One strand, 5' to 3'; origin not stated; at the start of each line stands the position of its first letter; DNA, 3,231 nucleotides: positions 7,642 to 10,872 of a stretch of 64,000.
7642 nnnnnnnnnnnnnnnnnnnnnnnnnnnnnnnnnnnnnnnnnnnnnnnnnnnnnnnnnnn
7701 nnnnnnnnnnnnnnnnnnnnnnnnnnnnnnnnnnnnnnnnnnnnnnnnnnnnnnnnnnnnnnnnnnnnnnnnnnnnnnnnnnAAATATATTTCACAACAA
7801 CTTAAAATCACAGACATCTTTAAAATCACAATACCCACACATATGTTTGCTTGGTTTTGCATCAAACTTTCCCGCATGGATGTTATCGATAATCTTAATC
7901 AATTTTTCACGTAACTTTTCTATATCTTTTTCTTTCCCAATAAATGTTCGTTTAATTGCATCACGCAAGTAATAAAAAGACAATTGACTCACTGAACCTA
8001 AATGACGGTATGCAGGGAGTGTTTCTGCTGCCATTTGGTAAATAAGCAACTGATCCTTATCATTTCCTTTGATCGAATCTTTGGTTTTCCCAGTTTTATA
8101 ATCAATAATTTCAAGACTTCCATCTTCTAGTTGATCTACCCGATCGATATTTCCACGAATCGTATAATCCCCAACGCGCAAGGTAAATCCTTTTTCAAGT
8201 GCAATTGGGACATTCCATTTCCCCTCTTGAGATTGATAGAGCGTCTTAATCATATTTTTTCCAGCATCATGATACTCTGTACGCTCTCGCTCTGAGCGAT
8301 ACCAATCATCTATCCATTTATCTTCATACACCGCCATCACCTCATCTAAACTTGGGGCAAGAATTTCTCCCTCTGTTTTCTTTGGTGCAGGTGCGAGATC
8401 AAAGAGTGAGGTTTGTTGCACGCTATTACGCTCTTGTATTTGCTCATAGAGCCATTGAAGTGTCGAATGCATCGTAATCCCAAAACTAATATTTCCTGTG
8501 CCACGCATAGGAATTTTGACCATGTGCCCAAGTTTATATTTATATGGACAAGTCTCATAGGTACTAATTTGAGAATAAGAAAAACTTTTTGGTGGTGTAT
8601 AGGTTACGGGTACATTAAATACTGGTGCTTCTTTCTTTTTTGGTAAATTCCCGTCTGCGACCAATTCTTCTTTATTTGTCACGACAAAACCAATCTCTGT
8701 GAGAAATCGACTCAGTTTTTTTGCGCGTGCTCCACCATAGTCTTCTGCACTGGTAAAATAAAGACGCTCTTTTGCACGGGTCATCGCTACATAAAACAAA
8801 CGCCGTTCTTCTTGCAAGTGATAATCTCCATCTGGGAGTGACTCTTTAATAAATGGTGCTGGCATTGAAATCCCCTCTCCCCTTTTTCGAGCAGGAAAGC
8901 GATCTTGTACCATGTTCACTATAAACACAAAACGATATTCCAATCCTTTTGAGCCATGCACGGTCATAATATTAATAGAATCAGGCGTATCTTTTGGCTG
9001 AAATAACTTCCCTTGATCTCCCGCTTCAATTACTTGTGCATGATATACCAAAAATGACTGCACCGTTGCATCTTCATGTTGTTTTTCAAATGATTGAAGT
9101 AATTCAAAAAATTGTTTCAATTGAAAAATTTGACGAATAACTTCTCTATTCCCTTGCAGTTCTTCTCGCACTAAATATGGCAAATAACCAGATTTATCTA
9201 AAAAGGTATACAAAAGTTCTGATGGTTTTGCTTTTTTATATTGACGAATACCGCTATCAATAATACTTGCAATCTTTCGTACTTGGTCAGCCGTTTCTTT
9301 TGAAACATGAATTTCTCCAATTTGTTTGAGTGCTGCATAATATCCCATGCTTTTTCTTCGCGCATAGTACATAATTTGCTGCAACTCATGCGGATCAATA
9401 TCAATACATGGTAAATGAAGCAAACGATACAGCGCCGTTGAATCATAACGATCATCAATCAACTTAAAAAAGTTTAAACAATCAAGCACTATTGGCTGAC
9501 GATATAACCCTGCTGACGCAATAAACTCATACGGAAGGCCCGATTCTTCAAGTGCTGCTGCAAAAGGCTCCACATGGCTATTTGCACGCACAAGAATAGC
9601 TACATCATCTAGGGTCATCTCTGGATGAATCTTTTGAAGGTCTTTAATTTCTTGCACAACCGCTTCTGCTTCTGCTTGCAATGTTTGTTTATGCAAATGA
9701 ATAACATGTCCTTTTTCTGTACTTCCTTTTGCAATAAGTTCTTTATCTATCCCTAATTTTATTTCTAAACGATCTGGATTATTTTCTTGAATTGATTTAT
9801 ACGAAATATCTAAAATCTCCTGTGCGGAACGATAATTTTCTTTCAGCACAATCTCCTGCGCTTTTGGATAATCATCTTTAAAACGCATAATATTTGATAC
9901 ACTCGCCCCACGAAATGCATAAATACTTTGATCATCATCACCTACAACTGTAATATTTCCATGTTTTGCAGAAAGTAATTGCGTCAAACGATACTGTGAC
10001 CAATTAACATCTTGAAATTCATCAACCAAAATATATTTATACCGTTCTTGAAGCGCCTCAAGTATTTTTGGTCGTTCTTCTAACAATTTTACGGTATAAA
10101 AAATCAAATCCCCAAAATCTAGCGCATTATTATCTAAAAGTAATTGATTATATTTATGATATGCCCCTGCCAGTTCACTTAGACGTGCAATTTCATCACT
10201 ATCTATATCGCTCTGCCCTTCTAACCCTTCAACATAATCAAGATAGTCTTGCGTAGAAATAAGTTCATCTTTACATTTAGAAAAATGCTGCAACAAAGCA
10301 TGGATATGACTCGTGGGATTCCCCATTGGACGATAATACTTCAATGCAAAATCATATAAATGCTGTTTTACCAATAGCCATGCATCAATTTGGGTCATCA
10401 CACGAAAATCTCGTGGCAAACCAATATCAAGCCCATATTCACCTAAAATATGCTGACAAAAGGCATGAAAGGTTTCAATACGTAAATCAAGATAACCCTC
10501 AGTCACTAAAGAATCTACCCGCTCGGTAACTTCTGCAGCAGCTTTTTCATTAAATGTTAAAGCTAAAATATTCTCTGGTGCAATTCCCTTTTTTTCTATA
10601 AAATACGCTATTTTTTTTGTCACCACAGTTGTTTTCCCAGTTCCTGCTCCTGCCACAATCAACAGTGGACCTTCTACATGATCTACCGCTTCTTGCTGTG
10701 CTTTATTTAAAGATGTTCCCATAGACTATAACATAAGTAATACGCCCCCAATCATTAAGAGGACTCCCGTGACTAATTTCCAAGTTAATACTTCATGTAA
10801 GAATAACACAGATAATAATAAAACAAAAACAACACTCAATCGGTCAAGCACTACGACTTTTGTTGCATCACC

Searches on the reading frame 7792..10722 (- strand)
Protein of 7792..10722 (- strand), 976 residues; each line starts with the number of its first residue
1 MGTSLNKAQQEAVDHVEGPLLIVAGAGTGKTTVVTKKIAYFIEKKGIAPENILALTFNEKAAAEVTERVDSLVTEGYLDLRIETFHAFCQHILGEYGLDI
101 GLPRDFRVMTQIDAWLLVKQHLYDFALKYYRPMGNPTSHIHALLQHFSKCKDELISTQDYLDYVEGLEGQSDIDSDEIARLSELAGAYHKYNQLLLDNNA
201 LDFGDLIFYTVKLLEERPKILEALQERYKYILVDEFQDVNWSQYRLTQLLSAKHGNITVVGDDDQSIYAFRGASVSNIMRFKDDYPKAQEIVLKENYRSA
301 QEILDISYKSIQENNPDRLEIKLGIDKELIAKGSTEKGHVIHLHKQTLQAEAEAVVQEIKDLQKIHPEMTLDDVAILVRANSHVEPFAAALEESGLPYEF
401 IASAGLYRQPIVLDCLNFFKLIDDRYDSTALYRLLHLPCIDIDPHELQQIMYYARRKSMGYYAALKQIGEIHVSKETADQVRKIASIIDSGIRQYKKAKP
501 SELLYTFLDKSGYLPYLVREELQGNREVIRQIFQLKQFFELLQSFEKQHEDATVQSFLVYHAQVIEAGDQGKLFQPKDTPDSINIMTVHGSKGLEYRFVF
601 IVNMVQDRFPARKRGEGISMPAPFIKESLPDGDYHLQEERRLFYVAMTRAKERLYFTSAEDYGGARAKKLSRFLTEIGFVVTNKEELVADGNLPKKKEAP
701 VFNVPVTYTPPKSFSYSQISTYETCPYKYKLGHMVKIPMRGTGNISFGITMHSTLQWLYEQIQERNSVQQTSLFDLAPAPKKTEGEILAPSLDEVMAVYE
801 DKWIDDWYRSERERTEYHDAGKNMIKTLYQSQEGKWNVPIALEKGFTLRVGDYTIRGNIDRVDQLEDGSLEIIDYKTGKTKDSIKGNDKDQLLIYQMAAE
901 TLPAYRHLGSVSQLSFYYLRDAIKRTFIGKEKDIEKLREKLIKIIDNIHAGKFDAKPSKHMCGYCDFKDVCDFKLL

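Call 41: find_related_loci(query=window:7792-10722:-, collection=metagenome_contigs, flank=10000)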
Query window:7792-10722:- (976 aa) in metagenome_contigs; peptide patterns used: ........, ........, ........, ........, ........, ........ (x = any residue, [..] = any of these).
120 stretches matched a pattern; 97 encode a relative of the query (tblastn E <= 1e-3); the best 80 are kept; 80 distinct loci.
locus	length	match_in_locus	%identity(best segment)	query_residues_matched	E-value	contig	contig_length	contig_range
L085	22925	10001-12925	56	5-975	0e+0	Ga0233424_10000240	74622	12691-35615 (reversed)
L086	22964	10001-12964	55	1-974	0e+0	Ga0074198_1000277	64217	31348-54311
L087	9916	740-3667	56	5-975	0e+0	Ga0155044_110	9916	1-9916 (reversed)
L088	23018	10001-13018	55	5-976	0e+0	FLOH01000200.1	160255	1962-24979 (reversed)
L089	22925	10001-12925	55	5-975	0e+0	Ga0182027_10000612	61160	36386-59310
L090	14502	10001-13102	54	4-976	0e+0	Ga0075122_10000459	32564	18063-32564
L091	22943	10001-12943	55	4-976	0e+0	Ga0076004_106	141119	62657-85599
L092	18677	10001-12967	55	5-974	0e+0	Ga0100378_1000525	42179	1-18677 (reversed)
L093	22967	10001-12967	55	5-974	0e+0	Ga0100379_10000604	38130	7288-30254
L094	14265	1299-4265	55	5-974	0e+0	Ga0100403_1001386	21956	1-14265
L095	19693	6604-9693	54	1-976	0e+0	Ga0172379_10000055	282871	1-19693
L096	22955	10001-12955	58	1-975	0e+0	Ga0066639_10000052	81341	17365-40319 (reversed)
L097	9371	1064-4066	54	1-974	0e+0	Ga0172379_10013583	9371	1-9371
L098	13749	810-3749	55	5-974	0e+0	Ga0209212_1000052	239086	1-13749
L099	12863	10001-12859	58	3-953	0e+0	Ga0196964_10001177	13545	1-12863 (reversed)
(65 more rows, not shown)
